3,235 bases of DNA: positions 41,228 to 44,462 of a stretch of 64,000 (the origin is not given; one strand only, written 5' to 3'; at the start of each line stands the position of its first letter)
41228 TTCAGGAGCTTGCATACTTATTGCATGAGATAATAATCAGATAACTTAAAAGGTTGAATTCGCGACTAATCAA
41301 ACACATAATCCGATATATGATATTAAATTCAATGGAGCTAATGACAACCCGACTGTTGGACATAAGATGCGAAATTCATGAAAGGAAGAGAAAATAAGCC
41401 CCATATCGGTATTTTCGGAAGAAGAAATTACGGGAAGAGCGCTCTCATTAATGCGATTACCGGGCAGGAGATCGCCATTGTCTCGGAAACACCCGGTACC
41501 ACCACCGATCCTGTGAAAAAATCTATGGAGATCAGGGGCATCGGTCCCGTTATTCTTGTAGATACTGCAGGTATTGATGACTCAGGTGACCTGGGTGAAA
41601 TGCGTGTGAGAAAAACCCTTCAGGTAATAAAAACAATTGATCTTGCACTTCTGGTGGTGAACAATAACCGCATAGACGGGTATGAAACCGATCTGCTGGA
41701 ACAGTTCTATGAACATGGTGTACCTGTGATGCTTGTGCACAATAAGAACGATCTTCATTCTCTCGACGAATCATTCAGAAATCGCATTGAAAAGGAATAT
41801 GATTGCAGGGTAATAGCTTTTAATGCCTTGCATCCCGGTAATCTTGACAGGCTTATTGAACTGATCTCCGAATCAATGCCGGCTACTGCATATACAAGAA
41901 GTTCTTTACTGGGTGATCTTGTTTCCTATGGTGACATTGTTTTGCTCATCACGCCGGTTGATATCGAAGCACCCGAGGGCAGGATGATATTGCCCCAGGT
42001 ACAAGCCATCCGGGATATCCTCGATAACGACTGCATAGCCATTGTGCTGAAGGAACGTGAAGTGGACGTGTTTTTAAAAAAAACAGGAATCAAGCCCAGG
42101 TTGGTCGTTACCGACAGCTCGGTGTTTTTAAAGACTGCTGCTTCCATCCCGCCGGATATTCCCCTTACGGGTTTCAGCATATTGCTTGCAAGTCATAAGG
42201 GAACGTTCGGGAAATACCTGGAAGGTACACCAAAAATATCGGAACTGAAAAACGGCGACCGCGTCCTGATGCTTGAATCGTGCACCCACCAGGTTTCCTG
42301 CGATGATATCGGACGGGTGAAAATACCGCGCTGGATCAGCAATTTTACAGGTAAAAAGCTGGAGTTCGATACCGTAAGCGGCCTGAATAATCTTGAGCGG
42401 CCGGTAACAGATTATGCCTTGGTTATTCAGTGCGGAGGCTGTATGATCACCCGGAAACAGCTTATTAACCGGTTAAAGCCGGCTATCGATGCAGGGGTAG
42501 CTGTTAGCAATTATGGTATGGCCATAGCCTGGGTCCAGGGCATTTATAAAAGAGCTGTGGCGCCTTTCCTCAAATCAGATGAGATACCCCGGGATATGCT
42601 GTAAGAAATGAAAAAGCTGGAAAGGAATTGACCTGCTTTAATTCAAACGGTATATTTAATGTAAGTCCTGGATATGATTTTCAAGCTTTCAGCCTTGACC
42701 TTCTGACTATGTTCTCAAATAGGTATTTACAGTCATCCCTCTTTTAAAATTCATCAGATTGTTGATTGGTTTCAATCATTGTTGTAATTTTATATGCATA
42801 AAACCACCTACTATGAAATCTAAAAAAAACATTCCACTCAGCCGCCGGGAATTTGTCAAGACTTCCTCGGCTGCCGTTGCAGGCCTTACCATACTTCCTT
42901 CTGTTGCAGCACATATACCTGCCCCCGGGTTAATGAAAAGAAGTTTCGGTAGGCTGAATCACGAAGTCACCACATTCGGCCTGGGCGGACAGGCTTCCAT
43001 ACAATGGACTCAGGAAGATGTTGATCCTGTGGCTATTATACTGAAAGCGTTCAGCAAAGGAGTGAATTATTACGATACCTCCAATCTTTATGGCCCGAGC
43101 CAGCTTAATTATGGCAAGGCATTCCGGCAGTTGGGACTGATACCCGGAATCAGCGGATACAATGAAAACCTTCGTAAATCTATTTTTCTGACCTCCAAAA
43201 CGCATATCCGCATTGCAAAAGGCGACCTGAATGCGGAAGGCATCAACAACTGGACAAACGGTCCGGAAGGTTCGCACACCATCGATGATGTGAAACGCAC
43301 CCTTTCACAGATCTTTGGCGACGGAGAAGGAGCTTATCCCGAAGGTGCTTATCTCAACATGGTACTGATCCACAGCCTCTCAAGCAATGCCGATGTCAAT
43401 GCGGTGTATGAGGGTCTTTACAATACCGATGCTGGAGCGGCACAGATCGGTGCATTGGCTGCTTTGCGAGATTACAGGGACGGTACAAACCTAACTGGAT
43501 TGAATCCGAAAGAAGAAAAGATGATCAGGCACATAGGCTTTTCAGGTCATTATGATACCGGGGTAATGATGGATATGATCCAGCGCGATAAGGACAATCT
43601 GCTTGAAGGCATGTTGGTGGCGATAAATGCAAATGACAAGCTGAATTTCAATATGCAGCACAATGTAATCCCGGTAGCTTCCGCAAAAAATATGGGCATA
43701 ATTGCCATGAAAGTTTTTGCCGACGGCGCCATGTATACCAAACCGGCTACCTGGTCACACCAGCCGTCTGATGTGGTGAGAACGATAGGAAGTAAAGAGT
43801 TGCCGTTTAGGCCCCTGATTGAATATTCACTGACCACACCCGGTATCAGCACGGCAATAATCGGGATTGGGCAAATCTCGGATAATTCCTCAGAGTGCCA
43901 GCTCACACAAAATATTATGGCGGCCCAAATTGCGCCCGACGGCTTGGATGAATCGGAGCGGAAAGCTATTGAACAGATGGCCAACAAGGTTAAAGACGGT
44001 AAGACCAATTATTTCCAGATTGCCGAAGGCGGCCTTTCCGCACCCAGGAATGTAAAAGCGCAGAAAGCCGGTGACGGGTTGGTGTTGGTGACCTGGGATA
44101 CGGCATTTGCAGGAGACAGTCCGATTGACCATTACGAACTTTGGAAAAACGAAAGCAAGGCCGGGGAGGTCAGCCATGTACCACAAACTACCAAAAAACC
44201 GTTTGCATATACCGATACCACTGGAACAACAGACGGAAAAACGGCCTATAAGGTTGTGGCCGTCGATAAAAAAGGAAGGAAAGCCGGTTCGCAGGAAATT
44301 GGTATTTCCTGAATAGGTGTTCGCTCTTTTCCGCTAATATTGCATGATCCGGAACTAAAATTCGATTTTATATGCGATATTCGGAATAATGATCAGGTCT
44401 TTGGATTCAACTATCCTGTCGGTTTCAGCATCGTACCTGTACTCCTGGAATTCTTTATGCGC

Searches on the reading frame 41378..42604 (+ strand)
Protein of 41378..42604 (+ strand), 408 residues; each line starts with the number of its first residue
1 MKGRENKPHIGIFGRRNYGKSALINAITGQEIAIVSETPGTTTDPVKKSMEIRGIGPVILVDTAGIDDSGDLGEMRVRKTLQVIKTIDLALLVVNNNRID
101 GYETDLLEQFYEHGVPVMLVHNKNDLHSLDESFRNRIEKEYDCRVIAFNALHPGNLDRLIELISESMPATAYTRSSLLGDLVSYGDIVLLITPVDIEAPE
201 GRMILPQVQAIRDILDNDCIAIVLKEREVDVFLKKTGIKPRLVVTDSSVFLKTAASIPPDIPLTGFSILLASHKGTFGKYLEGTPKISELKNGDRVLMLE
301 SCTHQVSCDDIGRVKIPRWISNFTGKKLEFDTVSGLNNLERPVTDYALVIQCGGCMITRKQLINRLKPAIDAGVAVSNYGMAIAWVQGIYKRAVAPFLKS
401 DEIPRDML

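Call 33: search_protein_families(library=pfam, proteins=[window:41378-42604:+])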
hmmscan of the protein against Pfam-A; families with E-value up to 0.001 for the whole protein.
window:41378-42604:+ (408 aa): 6 families
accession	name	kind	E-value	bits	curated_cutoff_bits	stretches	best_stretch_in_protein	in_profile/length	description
PF18133.7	HydF_tetramer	-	3.1e-43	146.8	22.6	1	279-396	2-118/118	Hydrogen maturase F tetramerization domain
PF18128.7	HydF_dimer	-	2.7e-36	124.1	23.4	1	177-275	1-99/99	Hydrogen maturase F dimerization domain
PF01926.29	MMR_HSR1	-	4.2e-23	82.1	21.9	1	9-123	1-113/113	50S ribosome-binding GTPase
PF02421.24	FeoB_N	-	7.8e-09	35.7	27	1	10-161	3-154/156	Ferrous iron transport protein B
PF00350.29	Dynamin_N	-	4e-06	27.4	27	1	10-42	1-33/168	Dynamin family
PF03193.22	RsgA_GTPase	-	0.00091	19.5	30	0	83-166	19-107/174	RsgA GTPase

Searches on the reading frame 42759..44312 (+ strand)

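Call 33: search_protein_families(library=pfam, proteins=[window:42759-44312:+])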
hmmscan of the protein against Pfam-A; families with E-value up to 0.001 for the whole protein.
window:42759-44312:+ (517 aa): 2 families
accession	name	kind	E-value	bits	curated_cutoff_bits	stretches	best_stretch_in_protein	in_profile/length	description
PF00248.27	Aldo_ket_red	-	1.3e-10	41.3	24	1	79-328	13-200/291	Aldo/keto reductase family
PF00041.27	fn3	-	0.0003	21.4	25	1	427-478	1-47/84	Fibronectin type III domain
